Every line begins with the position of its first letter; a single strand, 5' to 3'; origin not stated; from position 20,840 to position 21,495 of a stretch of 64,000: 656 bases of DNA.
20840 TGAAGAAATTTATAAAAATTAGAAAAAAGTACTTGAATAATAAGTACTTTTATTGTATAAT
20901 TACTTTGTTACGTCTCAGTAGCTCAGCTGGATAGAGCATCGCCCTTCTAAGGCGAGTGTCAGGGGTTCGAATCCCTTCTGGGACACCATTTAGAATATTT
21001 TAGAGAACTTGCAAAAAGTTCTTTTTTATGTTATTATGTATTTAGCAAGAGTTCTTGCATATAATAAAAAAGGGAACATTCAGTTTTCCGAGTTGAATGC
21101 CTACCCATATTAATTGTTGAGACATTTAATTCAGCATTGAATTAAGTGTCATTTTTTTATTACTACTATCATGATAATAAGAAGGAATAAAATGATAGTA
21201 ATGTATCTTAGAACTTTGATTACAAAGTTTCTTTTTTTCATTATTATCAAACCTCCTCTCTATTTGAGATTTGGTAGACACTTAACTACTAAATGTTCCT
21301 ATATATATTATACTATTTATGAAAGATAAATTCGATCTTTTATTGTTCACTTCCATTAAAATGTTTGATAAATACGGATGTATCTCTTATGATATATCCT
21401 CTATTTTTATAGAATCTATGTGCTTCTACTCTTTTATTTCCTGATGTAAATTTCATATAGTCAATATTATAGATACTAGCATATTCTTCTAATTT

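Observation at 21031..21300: Type I toxin-antitoxin-like cassette 1, with a 30-aa hydrophobic peptide and a convergent antisense RNA next to tRNA-Arg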

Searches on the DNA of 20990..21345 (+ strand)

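Call 46: search_rna_families(source=window, start=20990, end=21345, threshold=evalue, max_evalue=10)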
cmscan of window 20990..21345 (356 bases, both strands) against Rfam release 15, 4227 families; matches with E-value up to 10: 5.
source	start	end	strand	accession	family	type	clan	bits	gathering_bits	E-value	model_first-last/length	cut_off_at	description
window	21165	21280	+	RF02287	TtnuCD10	Gene; snRNA; snoRNA; CD-box;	-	18.6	85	2.6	1-117/117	no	Tetrahymena snoRNA TtnuCD10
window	21171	21249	+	RF00329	snoZ162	Gene; snRNA; snoRNA; CD-box;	-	16.1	45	2.4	1-88/88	no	Small nucleolar RNA Z162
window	21216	21250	-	RF00331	snoZ169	Gene; snRNA; snoRNA; CD-box;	-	15.9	55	6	1-69/69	no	Small nucleolar RNA Z169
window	21216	21249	-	RF01420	snoR113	Gene; snRNA; snoRNA; CD-box;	-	13.5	47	4.2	1-103/103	no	Small nucleolar RNA snoR113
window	21092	21168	-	RF02574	Ricks_sRNA10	Gene; sRNA;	-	11.6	97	4.3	1-352/352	no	Rickettsia sRNA 10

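Call 48: build_rna_model(alignment_id=A3)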
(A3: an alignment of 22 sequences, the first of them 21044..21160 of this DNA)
Model R1 built from alignment A3 (22 sequences, 139 columns); structure: RNAalifold consensus.
model positions 119; base pairs 22; branch points 1; effective number of sequences 1.88; information 0.59 bits per position. Calibrated on 0.2 Mb of random sequence (short: E-values are rough).
structure used (alignment columns):
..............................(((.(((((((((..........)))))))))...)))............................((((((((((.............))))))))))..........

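Call 49: search_with_rna_model(model_id=R1, sources=[window, L001, L002, L003, L004, L005, L006, L007, L008, L009, L010, L011, L012, L013, L014, L015, L016, L017, L018, L019, L020, L021, L022, L023], max_evalue=1)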
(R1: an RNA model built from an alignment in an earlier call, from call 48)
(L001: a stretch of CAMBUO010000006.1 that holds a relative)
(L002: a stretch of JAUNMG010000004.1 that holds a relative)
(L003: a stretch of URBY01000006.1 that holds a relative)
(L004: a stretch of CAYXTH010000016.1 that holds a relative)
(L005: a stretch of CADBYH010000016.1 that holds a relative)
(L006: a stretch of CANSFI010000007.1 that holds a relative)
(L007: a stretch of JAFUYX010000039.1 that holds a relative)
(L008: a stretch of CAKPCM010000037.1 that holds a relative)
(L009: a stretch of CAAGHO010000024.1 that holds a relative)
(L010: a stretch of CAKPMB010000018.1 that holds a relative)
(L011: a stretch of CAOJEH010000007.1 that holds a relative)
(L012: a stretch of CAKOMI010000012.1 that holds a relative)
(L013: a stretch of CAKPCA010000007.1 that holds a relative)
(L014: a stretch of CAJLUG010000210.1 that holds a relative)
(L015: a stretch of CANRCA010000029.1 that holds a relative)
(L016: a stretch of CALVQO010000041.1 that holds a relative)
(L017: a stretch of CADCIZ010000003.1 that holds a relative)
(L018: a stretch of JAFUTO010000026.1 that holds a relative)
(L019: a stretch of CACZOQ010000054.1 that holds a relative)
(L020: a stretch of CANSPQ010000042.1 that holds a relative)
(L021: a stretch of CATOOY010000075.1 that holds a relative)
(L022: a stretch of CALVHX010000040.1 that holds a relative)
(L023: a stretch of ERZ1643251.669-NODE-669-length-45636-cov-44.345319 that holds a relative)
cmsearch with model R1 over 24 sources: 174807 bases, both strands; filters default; matches with E-value up to 1: 55.
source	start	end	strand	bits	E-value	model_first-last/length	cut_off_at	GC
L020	3082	3201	-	133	2.2e-21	1-119/119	no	0.27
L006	3082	3200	-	132.5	2.7e-21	1-119/119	no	0.28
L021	2812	2931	-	132.2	3.1e-21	1-119/119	no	0.26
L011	3082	3200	-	127.5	2.2e-20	1-119/119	no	0.29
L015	3079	3198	-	127.5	2.3e-20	1-119/119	no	0.26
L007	3082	3200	-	126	4.3e-20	1-119/119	no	0.29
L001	3082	3200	-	125.8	4.7e-20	1-119/119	no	0.28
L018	831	948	-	122.7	1.7e-19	1-119/119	no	0.26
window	21043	21160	+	121.7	2.7e-19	1-119/119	no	0.3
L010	3082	3197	-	120.4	4.6e-19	1-119/119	no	0.28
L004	3082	3198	-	117.7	1.4e-18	1-119/119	no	0.29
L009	3082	3202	-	116.6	2.3e-18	1-119/119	no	0.3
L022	288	409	-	116.3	2.5e-18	1-119/119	no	0.26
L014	350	470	-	115.7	3.3e-18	1-119/119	no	0.3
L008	3082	3197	-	110.2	3.4e-17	1-119/119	no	0.31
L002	3082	3204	-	110.1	3.6e-17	1-119/119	no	0.28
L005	3082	3196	-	108.1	8.4e-17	1-119/119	no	0.24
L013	3082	3199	-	107.3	1.1e-16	1-119/119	no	0.26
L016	2122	2234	-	106.3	1.8e-16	1-119/119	no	0.31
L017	3082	3210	-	102.7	8.3e-16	1-119/119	no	0.33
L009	3434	3550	-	101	1.7e-15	1-119/119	no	0.28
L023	1582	1696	-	100.8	1.8e-15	1-119/119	no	0.3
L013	4496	4612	-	99.6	3e-15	1-119/119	no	0.26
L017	2490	2602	-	98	5.9e-15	1-119/119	no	0.31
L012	1546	1667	-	94.4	2.7e-14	1-119/119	no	0.25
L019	2020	2110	-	82.5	4.2e-12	26-119/119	5'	0.33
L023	1932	2047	-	75.7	7.5e-11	1-119/119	no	0.28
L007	3524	3639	-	69.4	1.1e-09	1-119/119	no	0.31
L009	3415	3529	+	48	9.2e-06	1-119/119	no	0.26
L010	3066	3176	+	36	0.0014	1-119/119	no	0.28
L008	3063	3176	+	34.7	0.0026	1-119/119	no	0.28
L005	3065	3175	+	34.6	0.0027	1-119/119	no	0.26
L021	2795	2910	+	34.1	0.0032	1-119/119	no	0.25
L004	3062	3177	+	32.8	0.0056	1-119/119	no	0.28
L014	333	449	+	32.5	0.0065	1-119/119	no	0.32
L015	3062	3177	+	31.5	0.0096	1-119/119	no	0.24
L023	1562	1675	+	31.3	0.011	1-119/119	no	0.29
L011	3065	3179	+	31.3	0.011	1-119/119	no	0.27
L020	3071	3180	+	29.5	0.023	1-119/119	no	0.25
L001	3062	3179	+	29.4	0.024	1-119/119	no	0.26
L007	3062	3179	+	29.2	0.026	1-119/119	no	0.26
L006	3065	3179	+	29.1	0.027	1-119/119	no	0.26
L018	814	927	+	28.5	0.035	1-119/119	no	0.25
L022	271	388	+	27.8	0.046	1-119/119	no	0.25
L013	3065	3178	+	27.7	0.049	1-119/119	no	0.25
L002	3062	3183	+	27.4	0.057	1-119/119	no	0.27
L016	2102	2213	+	26.8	0.072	1-119/119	no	0.3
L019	2000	2110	+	25.5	0.12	1-119/119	no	0.31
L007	3508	3618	+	24.4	0.2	1-119/119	no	0.32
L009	3065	3181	+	24.3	0.21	1-119/119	no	0.27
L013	4479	4591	+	23.8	0.25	1-119/119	no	0.24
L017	2471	2581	+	23.4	0.3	1-119/119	no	0.3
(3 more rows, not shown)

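Call 61: search_dna_similar(query=window:21000-21340:-, collection=plasmids, mode=distant, max_evalue=0.01, max_rows=10)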
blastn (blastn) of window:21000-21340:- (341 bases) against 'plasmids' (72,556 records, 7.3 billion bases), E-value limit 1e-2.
No match.

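Call 62: search_dna_similar(query=window:21000-21340:-, collection=phages, mode=distant, max_evalue=0.01, max_rows=10)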
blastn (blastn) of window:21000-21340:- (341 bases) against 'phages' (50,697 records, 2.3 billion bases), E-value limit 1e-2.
No match.
